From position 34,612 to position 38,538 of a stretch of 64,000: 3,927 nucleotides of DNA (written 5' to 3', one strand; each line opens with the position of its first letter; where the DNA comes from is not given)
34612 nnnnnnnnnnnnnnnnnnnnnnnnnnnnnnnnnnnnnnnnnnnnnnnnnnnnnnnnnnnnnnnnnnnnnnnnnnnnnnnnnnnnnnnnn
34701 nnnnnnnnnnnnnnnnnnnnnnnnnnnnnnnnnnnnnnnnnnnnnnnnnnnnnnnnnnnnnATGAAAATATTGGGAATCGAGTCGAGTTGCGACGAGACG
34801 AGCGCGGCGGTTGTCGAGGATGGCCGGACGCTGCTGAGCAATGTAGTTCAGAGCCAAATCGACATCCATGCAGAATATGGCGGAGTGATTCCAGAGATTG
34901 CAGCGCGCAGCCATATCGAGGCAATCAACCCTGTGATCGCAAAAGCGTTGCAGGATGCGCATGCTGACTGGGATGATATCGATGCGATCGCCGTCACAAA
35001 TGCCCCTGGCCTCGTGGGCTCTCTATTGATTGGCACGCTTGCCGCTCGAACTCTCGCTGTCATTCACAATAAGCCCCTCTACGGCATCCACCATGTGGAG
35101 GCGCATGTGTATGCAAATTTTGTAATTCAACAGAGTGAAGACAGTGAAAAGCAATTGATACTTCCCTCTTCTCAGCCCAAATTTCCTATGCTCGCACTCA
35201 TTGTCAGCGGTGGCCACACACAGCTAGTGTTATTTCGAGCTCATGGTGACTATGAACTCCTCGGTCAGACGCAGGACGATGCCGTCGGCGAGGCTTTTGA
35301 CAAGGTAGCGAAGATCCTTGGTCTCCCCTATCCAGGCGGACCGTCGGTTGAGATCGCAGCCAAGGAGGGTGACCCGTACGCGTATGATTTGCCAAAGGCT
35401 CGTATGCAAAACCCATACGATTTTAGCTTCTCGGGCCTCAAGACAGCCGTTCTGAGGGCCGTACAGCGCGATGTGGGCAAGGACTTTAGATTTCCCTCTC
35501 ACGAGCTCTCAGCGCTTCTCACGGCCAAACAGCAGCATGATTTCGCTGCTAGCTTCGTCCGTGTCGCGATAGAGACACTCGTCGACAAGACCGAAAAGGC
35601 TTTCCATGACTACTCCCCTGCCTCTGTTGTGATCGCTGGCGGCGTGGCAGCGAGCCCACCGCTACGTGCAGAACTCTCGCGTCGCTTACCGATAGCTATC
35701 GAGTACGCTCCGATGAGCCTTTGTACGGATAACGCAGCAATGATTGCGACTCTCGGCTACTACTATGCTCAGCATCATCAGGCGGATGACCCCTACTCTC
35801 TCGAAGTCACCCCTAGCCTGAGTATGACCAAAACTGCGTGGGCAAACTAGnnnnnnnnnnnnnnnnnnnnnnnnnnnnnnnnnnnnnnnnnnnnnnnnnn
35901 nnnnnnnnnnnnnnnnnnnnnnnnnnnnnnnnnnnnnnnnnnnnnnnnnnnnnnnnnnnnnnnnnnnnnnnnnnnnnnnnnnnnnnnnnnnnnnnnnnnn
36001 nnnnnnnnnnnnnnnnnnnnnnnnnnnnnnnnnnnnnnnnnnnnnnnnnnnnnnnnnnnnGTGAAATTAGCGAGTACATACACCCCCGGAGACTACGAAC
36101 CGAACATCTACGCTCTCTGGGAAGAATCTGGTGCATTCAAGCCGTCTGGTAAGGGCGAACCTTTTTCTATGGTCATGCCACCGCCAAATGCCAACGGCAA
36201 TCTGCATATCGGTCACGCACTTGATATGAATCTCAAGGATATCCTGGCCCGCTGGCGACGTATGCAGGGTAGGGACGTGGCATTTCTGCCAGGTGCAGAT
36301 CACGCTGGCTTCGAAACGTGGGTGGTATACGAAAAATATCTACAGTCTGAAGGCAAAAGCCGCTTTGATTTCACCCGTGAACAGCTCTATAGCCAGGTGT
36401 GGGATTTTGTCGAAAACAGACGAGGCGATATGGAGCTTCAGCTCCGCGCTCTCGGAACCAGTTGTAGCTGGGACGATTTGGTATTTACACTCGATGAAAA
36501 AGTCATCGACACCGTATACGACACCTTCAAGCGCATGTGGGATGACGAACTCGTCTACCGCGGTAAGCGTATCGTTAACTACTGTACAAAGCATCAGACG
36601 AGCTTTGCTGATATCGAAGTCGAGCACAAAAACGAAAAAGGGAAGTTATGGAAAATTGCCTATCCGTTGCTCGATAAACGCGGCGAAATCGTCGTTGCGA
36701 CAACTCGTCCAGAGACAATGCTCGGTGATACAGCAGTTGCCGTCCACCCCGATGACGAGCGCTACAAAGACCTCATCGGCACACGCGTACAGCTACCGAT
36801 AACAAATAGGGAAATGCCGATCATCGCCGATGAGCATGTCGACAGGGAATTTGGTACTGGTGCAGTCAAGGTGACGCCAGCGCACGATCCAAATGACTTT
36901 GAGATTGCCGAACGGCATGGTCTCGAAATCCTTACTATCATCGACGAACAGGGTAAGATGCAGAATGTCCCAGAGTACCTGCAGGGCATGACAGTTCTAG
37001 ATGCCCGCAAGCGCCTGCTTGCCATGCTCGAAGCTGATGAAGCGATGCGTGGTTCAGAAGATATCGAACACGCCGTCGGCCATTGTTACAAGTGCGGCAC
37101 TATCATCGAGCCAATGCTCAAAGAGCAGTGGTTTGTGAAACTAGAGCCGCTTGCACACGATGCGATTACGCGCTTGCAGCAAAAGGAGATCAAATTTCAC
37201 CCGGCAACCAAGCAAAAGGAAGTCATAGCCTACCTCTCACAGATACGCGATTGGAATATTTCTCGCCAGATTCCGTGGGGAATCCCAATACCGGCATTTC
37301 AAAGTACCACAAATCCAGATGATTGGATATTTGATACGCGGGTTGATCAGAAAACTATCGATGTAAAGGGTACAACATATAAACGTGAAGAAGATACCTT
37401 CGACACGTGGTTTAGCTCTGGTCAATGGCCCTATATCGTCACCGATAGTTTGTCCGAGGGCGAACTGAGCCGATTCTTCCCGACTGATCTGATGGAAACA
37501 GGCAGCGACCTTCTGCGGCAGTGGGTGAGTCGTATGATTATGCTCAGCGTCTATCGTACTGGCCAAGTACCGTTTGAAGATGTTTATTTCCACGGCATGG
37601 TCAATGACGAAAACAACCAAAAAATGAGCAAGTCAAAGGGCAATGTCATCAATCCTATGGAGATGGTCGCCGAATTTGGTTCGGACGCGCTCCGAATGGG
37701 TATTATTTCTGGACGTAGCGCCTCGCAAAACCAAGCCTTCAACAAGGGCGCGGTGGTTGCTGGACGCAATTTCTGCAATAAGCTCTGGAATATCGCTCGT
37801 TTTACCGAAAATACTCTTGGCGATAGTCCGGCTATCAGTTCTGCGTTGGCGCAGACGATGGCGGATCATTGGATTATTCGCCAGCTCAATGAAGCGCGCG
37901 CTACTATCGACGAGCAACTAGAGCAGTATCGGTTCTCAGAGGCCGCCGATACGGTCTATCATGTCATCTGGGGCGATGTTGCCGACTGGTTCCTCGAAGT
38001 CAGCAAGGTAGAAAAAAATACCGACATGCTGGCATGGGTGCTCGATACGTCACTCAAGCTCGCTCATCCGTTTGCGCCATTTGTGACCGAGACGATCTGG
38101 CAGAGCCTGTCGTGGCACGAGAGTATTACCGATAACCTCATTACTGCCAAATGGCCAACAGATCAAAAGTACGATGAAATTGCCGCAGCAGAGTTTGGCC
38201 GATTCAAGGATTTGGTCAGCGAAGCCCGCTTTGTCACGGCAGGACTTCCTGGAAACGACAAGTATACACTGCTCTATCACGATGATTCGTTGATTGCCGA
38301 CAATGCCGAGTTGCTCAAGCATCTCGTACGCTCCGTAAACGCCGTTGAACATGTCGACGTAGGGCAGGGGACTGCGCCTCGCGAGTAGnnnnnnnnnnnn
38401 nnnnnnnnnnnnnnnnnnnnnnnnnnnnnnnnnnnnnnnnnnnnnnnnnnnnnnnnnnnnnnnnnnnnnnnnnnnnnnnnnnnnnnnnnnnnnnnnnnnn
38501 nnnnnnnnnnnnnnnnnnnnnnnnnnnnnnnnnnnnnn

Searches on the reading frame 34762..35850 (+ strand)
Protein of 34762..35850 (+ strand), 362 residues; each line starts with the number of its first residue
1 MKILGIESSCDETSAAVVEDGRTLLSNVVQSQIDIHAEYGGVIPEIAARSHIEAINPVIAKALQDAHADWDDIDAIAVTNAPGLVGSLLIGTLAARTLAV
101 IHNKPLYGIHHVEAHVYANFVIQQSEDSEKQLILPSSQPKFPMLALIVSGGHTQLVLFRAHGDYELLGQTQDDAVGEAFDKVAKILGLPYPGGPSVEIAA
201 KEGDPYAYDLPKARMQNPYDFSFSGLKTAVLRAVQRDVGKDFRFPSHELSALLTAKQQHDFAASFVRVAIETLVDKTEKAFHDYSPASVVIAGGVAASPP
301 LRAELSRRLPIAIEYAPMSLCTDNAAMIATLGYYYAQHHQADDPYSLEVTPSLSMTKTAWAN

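Call 26: search_protein_families(library=pfam, proteins=[window:34762-35850:+], max_evalue=0.00001)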
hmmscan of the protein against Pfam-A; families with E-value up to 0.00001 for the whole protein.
window:34762-35850:+ (362 aa): 1 family
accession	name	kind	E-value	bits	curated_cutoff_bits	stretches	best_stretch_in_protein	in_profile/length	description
PF00814.31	TsaD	-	6.8e-88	295.2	24.8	1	24-329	2-263/264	tRNA N6-adenosine threonylcarbamoyltransferase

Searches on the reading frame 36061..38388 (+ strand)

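Call 26: search_protein_families(library=pfam, proteins=[window:36061-38388:+], max_evalue=0.00001)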
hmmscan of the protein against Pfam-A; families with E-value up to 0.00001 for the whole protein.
window:36061-38388:+ (775 aa): 4 families
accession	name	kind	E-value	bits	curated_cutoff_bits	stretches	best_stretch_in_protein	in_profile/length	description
PF00133.28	tRNA-synt_1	-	3.6e-112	375.6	22.7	1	16-552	2-406/414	tRNA synthetases class I (I, L, M and V)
PF08264.19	Anticodon_1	-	1.1e-26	94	25.1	1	602-723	1-130/148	Anticodon-binding domain of tRNA ligase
PF09334.17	tRNA-synt_1g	-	1.6e-22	80.3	20.1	2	341-570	168-376/391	tRNA synthetases class I (M)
PF13603.12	tRNA-synt_1_2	-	2.3e-13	50.5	25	1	240-304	86-150/185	Leucyl-tRNA synthetase, editing domain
